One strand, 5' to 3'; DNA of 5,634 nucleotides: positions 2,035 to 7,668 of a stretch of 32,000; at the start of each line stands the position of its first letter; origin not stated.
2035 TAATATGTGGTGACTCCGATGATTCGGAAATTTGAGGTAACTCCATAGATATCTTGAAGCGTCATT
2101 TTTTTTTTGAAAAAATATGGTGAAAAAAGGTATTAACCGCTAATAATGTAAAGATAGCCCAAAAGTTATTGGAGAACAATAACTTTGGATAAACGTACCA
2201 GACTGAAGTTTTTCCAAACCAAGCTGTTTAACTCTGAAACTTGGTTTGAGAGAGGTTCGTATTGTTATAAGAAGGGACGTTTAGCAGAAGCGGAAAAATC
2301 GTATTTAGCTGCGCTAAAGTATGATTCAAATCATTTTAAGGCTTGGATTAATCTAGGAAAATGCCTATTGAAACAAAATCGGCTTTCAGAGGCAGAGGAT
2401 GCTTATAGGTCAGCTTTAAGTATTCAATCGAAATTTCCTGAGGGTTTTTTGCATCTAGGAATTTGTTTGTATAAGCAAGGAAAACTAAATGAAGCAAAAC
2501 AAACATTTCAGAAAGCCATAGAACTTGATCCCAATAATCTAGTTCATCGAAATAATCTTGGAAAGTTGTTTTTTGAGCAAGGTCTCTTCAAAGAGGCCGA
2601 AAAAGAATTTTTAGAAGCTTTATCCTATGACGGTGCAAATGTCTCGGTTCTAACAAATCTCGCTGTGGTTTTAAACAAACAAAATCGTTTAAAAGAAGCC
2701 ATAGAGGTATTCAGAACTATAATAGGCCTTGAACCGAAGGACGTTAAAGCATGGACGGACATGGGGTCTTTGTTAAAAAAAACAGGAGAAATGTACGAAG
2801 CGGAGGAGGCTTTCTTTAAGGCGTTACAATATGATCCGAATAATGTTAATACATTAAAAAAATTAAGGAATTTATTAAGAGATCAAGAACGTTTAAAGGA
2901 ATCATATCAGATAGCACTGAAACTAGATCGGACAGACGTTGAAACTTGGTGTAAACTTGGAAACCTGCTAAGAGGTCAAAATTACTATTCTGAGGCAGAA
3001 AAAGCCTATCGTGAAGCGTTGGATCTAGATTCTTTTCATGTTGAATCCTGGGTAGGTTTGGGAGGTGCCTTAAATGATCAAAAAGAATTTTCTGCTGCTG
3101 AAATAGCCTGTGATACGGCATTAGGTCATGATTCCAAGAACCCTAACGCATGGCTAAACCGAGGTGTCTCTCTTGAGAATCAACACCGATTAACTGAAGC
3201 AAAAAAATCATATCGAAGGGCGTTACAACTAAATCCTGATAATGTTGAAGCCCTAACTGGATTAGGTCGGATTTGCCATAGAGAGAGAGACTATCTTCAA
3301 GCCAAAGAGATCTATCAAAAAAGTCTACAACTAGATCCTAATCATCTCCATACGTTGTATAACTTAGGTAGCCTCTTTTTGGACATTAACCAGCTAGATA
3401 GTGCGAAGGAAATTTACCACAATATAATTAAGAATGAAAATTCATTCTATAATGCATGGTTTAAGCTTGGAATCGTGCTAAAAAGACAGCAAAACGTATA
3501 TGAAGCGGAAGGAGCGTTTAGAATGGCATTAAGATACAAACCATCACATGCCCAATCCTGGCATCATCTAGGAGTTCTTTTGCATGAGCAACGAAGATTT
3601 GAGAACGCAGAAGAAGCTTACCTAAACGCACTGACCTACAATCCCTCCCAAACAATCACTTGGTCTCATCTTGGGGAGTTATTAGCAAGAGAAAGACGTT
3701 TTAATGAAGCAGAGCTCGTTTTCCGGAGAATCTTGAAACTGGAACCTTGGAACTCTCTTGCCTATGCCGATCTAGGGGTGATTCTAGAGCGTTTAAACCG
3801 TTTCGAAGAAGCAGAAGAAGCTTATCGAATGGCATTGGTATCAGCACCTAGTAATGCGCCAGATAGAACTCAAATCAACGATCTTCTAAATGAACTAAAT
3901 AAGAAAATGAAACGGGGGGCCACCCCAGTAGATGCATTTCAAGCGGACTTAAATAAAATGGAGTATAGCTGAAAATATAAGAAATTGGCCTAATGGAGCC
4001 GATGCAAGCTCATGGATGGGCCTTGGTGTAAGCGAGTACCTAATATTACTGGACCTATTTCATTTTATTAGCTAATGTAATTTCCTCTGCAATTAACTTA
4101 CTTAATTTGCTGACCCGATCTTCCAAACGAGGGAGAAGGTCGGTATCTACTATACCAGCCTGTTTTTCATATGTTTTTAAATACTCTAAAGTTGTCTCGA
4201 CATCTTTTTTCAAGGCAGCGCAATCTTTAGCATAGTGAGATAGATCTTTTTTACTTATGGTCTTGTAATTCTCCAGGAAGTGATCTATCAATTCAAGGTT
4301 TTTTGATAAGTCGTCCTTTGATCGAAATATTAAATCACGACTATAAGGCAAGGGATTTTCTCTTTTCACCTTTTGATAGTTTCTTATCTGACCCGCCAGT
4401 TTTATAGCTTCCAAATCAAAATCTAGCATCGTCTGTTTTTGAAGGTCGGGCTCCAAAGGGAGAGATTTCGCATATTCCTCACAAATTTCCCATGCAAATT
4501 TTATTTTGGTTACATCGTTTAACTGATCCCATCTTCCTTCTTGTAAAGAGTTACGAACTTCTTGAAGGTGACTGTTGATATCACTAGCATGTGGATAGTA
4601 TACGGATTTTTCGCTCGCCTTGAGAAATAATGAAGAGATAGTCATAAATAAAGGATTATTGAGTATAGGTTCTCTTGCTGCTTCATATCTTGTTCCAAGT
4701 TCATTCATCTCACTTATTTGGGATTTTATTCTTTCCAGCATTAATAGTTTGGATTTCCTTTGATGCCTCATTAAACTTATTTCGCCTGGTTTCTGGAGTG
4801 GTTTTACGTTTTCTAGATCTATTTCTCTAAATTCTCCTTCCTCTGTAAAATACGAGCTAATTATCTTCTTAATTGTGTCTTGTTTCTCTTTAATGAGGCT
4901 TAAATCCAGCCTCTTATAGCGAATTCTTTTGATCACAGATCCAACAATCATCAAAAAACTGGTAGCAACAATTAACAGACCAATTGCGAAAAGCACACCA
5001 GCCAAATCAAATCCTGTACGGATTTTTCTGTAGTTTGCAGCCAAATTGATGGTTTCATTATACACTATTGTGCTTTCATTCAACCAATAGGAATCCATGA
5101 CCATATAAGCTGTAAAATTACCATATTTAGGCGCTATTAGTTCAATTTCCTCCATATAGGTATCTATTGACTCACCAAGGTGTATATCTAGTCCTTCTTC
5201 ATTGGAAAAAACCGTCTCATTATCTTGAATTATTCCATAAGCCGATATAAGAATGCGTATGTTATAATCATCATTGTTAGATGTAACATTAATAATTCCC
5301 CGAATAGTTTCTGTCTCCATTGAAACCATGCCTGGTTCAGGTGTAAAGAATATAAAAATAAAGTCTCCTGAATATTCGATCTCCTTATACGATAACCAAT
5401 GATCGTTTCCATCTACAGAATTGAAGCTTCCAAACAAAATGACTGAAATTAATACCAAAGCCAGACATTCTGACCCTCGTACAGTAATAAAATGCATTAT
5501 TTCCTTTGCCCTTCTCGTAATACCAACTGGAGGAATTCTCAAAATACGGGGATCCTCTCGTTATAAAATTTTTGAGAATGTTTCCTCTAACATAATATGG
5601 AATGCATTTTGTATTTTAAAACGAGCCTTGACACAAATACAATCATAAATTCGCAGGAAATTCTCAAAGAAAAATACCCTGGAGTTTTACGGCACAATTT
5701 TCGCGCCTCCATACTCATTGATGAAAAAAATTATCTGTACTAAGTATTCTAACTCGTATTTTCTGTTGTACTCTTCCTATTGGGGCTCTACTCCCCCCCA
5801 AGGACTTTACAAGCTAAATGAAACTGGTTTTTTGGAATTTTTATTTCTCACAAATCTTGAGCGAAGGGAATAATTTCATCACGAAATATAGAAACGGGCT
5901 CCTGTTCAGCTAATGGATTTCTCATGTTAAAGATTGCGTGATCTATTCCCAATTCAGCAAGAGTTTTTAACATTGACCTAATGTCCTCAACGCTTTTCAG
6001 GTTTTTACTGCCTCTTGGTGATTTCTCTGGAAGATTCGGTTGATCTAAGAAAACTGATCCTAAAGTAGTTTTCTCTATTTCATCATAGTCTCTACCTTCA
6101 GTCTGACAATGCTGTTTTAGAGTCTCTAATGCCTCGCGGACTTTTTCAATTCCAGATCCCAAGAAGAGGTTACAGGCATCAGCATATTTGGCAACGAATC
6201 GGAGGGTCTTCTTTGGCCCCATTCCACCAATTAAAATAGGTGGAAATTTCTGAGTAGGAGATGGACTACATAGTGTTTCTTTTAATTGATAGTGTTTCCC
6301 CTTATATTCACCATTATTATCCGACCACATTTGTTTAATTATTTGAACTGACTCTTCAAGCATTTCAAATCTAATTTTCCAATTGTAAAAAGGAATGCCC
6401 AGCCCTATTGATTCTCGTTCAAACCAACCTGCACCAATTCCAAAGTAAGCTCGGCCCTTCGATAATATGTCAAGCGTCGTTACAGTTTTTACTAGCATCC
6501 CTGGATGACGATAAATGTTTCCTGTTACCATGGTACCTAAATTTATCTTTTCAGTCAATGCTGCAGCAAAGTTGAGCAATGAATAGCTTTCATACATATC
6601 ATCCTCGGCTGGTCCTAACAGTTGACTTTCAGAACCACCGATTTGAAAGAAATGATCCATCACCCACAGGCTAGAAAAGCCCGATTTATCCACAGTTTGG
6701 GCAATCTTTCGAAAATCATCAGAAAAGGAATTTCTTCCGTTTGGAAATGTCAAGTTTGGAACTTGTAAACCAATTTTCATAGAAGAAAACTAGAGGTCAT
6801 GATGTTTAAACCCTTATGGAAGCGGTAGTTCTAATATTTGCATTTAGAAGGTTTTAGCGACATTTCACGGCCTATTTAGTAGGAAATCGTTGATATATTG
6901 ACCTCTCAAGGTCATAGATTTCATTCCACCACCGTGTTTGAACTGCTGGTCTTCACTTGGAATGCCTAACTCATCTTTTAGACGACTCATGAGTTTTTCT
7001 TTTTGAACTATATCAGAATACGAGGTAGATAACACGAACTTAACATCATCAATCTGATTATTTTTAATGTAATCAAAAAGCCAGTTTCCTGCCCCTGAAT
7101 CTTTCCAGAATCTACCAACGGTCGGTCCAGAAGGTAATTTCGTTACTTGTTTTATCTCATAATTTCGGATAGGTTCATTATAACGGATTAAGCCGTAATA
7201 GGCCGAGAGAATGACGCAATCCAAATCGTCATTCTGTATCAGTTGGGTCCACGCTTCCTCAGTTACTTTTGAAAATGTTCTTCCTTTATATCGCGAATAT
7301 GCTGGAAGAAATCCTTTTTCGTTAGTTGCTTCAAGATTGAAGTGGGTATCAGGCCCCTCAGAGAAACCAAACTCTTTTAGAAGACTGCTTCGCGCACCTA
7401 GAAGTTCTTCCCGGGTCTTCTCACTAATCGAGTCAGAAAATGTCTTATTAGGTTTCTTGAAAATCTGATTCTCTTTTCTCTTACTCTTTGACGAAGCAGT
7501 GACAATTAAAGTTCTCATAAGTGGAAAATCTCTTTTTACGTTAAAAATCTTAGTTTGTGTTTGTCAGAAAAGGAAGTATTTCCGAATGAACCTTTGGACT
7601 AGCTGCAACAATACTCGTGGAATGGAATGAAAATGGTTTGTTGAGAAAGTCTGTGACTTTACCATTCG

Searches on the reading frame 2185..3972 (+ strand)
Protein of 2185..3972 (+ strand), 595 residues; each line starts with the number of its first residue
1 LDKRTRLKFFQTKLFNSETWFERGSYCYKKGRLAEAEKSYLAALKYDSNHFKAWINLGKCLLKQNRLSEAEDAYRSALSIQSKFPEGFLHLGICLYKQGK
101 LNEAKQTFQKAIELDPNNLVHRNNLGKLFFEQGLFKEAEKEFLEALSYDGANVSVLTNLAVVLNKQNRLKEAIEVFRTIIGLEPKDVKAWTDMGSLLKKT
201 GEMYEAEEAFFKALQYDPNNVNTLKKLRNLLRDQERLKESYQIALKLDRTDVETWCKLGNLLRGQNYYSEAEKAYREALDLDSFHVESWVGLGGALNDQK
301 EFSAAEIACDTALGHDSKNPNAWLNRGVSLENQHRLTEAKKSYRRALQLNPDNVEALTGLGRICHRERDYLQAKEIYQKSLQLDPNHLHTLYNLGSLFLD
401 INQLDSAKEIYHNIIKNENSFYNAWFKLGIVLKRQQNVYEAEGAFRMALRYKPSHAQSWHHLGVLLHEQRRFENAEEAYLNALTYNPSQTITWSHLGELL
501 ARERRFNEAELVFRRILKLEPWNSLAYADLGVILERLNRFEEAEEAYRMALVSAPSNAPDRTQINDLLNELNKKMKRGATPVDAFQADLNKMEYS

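Call 32: search_protein_families(library=pfam, proteins=[window:2185-3972:+], max_evalue=0.001)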
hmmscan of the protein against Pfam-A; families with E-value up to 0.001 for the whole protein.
window:2185-3972:+ (595 aa): 35 families (the best 25 are shown)
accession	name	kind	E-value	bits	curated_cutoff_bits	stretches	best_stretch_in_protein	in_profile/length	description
PF00515.34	TPR_1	-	8.5e-95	307.5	27.8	9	86-118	2-34/34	Tetratricopeptide repeat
PF07719.23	TPR_2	-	2.9e-84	270.8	27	8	86-118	2-34/34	Tetratricopeptide repeat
PF13181.12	TPR_8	-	3.1e-73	236.2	25.7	5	88-118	4-34/34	Tetratricopeptide repeat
PF13432.12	TPR_16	-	4.6e-65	216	32.7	6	25-79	5-59/65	Tetratricopeptide repeat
PF13431.12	TPR_17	-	1.6e-64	209.2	24.4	3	40-71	2-33/34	Tetratricopeptide repeat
PF13414.12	TPR_11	-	1.6e-55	185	26.8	4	95-133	4-42/42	TPR repeat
PF14559.12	TPR_19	-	1.1e-51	173.5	25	7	95-146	1-52/68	Tetratricopeptide repeat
PF13428.12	TPR_14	-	6.7e-43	141.1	23.5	1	320-363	1-44/44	Tetratricopeptide repeat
PF13424.12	TPR_12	-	9.5e-42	141.5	30.1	4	321-384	4-75/77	Tetratricopeptide repeat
PF23914.1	TPR_CcmH_CycH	-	2.7e-41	141.5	42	5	444-559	38-156/158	Cytochrome c-type biogenesis protein H TPR domain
PF13176.12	TPR_7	-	9.5e-32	106.8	27.9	0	526-555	1-32/36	Tetratricopeptide repeat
PF13371.12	TPR_9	-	3.9e-27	94.5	35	1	497-569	2-73/73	Tetratricopeptide repeat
PF13174.12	TPR_6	-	1.7e-25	88.3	26.3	1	88-117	3-32/33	Tetratricopeptide repeat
PF25063.1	ARM_TT21_C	-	5.7e-22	79.1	35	0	83-185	93-196/209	Tetratricopeptide repeat protein 21 C-terminal ARM domain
PF24575.1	TPR_Slam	-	1.6e-21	77.2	35.2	0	92-142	54-104/104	Surface lipoprotein assembly modifier, N-terminal TPR repeats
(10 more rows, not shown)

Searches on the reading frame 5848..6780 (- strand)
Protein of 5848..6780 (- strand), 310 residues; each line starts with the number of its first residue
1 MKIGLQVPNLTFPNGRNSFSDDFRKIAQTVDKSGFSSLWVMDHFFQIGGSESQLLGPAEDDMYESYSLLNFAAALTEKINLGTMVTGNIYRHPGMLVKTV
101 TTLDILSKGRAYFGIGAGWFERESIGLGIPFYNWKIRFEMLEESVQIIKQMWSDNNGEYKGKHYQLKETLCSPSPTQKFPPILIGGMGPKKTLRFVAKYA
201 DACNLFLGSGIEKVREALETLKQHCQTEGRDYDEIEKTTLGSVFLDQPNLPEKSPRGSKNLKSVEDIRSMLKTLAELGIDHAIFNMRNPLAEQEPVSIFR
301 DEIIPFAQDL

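Call 32: search_protein_families(library=pfam, proteins=[window:5848-6780:-], max_evalue=0.001)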
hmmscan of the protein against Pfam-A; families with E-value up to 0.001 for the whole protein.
window:5848-6780:- (310 aa): 1 family
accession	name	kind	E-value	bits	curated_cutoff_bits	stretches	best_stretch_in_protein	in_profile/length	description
PF00296.26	Bac_luciferase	-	2.5e-42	145.8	27.9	1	21-246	23-231/314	Luciferase-like monooxygenase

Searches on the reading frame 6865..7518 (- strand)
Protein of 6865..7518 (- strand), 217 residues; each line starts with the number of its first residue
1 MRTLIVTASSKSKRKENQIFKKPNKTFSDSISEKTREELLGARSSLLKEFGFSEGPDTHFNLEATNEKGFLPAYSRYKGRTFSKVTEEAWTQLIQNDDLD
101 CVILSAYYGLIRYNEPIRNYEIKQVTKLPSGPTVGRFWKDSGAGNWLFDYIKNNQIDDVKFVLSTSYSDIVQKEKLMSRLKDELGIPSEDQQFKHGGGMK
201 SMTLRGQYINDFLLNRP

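Call 32: search_protein_families(library=pfam, proteins=[window:6865-7518:-], max_evalue=0.001)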
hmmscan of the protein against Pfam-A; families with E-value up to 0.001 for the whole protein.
window:6865-7518:- (217 aa): 1 family
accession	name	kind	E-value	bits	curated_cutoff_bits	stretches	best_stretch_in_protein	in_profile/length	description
PF03883.20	H2O2_YaaD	-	6.2e-10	39.4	29.6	1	9-178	7-178/236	Peroxide stress protein YaaA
